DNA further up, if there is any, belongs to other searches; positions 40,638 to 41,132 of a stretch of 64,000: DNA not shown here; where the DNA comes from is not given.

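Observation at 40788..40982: Small SH3/KOW-like protein encoded directly upstream of nuoA in an EFG-less complex I operon: possible NdhS-like electron-donor docking subunit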

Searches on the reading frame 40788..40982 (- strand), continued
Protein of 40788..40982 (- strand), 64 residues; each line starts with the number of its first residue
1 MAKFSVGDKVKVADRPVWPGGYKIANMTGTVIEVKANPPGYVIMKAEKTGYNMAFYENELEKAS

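Call 31: find_encoding_contigs(protein=P0007, flank=6000, max_places=4)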
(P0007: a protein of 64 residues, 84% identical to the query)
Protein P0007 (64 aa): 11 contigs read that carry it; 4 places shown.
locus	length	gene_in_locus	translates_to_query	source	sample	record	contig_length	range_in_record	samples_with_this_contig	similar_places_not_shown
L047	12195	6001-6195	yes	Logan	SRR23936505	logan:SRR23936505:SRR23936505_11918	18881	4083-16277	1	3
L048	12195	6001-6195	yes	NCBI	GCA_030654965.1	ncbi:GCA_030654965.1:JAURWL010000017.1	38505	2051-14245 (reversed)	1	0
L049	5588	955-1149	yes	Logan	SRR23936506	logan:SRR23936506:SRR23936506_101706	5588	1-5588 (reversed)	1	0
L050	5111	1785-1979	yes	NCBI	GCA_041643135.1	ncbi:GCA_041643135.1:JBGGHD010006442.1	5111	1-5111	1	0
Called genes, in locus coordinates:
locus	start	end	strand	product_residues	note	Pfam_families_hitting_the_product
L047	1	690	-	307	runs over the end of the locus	PF01545:Cation_efflux, PF16916:ZT_dimer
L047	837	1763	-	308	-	PF07549:Sec_GG (weak), PF02355:SecD_SecF_C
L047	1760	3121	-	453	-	PF21760:SecD_1st, PF22599:SecDF_P1_head (weak), PF02355:SecD_SecF_C, PF03176:MMPL (weak)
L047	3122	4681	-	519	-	PF01743:PolyA_pol, PF12627:PolyA_pol_RNAbd, PF01966:HD, PF13735:tRNA_NucTran2_2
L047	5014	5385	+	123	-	PF00507:Oxidored_q4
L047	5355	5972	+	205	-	PF01058:Oxidored_q6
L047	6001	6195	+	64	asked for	-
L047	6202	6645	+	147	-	PF00329:Complex1_30kDa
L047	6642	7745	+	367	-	PF00374:NiFeSe_Hases (faint), PF00346:Complex1_49kDa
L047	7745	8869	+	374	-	PF00146:NADHdh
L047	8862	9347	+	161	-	PF00037:Fer4 (weak), PF12837:Fer4_6 (weak), PF13237:Fer4_10, PF14697:Fer4_21 (weak), PF12838:Fer4_7, PF13187:Fer4_9, PF00037:Fer4, PF12837:Fer4_6, +7 more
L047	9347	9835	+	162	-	PF00499:Oxidored_q3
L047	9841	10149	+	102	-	PF00420:Oxidored_q2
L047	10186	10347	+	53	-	-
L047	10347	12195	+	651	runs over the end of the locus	PF00662:Proton_antipo_N, PF00361:Proton_antipo_M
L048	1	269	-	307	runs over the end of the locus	PF01545:Cation_efflux, PF16916:ZT_dimer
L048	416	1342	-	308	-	PF07549:Sec_GG (weak), PF02355:SecD_SecF_C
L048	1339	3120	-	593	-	PF21760:SecD_1st, PF02355:SecD_SecF_C, PF03176:MMPL (weak)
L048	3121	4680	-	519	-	PF01743:PolyA_pol, PF12627:PolyA_pol_RNAbd, PF01966:HD, PF13735:tRNA_NucTran2_2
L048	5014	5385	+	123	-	PF00507:Oxidored_q4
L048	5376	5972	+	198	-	PF01058:Oxidored_q6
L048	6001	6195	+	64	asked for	-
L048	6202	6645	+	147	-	PF00329:Complex1_30kDa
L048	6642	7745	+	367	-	PF00374:NiFeSe_Hases (faint), PF00346:Complex1_49kDa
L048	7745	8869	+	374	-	PF00146:NADHdh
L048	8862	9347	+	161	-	PF00037:Fer4 (weak), PF12837:Fer4_6 (weak), PF13237:Fer4_10, PF14697:Fer4_21 (weak), PF12838:Fer4_7, PF13187:Fer4_9, PF00037:Fer4, PF12837:Fer4_6, +7 more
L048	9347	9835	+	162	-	PF00499:Oxidored_q3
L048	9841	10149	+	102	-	PF00420:Oxidored_q2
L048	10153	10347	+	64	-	-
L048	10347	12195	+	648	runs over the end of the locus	PF00662:Proton_antipo_N, PF00361:Proton_antipo_M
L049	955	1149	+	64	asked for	-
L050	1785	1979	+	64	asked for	-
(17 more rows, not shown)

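Call 52: find_encoding_contigs(protein=P0089, flank=5000, max_places=4)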
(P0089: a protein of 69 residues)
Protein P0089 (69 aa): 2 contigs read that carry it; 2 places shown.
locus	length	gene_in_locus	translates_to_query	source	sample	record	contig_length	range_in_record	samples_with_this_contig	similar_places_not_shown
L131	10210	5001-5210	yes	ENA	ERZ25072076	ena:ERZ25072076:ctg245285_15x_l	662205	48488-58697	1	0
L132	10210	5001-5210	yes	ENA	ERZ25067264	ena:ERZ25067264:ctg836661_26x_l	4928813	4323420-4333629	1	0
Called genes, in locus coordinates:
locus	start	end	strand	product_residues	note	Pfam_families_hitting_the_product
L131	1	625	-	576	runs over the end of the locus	PF13173:AAA_14, PF13635:DUF4143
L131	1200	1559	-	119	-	PF02452:PemK_toxin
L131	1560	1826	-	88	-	-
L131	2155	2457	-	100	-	PF02627:CMD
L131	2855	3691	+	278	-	PF00593:TonB_dep_Rec_b-barrel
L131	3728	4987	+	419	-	PF13452:FAS1_DH_region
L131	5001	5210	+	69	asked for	-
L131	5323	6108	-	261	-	PF00848:Ring_hydroxyl_A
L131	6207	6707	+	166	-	-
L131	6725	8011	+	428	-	PF00593:TonB_dep_Rec_b-barrel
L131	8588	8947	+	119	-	-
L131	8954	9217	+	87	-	-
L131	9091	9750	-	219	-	PF00440:TetR_N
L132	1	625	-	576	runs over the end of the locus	PF13173:AAA_14, PF13635:DUF4143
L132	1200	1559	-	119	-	PF02452:PemK_toxin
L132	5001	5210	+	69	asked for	-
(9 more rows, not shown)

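Call 60: search_protein_families(library=pfam, proteins=[L034:6676-8403:+, L048:10153-10347:+], max_evalue=0.00001)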
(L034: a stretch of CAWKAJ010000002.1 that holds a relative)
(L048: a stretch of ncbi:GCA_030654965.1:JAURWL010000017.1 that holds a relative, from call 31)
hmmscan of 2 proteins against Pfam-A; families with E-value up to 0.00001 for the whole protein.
L034:6676-8403:+ (575 aa): 2 families
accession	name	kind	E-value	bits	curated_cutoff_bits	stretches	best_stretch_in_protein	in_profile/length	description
PF02310.24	B12-binding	-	2.7e-12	47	32.1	1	37-147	10-116/121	B12 binding domain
PF04055.27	Radical_SAM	-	7e-11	43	29.5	1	226-392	1-163/166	Radical SAM superfamily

L048:10153-10347:+ (64 aa): 0 families

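Call 63: find_encoding_contigs(protein=P0005, flank=3000, max_places=3)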
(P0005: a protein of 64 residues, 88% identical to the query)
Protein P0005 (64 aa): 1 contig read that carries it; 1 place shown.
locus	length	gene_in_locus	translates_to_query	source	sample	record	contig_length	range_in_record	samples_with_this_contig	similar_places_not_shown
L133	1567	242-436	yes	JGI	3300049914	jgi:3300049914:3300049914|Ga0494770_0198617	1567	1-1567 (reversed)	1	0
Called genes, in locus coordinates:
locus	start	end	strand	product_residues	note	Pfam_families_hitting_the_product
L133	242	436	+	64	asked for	-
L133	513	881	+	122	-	PF00507:Oxidored_q4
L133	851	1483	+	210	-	PF01058:Oxidored_q6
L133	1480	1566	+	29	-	?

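Call 64: find_encoding_contigs(protein=P0003, flank=3000, max_places=3)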
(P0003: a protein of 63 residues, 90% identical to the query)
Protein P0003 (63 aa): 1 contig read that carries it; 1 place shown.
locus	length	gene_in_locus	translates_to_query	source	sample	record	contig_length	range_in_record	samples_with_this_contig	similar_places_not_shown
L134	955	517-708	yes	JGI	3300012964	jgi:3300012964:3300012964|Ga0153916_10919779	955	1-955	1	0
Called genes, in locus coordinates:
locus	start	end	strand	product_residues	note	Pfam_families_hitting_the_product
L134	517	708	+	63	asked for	-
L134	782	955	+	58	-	?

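Call 65: find_encoding_contigs(protein=P0002, flank=3000, max_places=4)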
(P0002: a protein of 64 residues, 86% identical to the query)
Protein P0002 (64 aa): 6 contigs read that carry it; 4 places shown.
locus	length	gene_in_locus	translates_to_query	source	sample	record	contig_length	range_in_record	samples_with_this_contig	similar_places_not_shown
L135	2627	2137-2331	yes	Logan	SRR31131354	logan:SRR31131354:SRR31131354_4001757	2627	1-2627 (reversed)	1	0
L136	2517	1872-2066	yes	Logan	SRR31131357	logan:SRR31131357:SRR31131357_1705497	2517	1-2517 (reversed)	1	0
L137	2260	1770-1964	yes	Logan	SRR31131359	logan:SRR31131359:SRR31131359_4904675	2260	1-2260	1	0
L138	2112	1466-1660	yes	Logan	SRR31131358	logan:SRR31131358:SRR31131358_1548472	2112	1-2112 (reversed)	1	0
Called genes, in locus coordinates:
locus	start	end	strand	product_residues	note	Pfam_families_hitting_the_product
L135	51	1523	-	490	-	PF01743:PolyA_pol, PF12627:PolyA_pol_RNAbd, PF01966:HD, PF13735:tRNA_NucTran2_2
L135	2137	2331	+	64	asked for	-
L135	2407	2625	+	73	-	?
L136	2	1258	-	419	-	?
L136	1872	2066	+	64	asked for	-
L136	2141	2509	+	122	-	PF00507:Oxidored_q4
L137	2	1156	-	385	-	?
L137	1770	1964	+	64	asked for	-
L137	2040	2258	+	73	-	?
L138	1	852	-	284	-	?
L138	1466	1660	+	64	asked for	-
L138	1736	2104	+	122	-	PF00507:Oxidored_q4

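Call 66: find_encoding_contigs(protein=P0006, flank=4000, max_places=3)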
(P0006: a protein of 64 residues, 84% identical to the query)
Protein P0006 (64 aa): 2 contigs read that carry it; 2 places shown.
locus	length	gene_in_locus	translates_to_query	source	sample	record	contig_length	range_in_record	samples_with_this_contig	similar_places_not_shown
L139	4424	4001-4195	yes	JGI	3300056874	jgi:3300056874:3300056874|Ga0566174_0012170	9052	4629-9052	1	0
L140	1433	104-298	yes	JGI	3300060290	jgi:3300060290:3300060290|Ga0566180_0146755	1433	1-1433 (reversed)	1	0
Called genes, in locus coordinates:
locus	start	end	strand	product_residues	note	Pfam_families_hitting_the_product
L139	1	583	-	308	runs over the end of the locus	PF07549:Sec_GG (weak), PF02355:SecD_SecF_C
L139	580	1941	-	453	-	PF21760:SecD_1st, PF22599:SecDF_P1_head (faint), PF02355:SecD_SecF_C, PF03176:MMPL (weak)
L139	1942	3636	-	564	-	PF01743:PolyA_pol, PF12627:PolyA_pol_RNAbd, PF01966:HD, PF13735:tRNA_NucTran2_2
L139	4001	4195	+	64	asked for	-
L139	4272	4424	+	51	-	?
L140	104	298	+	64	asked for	-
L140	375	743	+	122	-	PF00507:Oxidored_q4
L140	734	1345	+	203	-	PF01058:Oxidored_q6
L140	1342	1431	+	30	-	?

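Call 71: search_protein_families(library=pfam, proteins=[L025:5724-5918:+, L007:10181-10375:+, L013:10213-10407:+], max_evalue=1)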
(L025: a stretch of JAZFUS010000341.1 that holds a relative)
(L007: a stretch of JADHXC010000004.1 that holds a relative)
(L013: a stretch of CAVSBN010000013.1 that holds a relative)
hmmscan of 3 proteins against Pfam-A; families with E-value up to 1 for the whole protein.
L025:5724-5918:+ (64 aa): 1 family
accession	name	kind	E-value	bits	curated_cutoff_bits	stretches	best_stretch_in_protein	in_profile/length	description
PF09413.15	DUF2007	-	0.0013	19.3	25.7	1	2-39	1-38/66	Putative prokaryotic signal transducing protein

L007:10181-10375:+ (64 aa): 1 family
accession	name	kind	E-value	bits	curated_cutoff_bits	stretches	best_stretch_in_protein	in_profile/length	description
PF09413.15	DUF2007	-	0.048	14.3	25.7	1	2-51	1-52/66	Putative prokaryotic signal transducing protein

L013:10213-10407:+ (64 aa): 1 family
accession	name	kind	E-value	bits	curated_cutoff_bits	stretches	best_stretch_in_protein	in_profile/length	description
PF09413.15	DUF2007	-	0.0023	18.5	25.7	1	2-50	1-51/66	Putative prokaryotic signal transducing protein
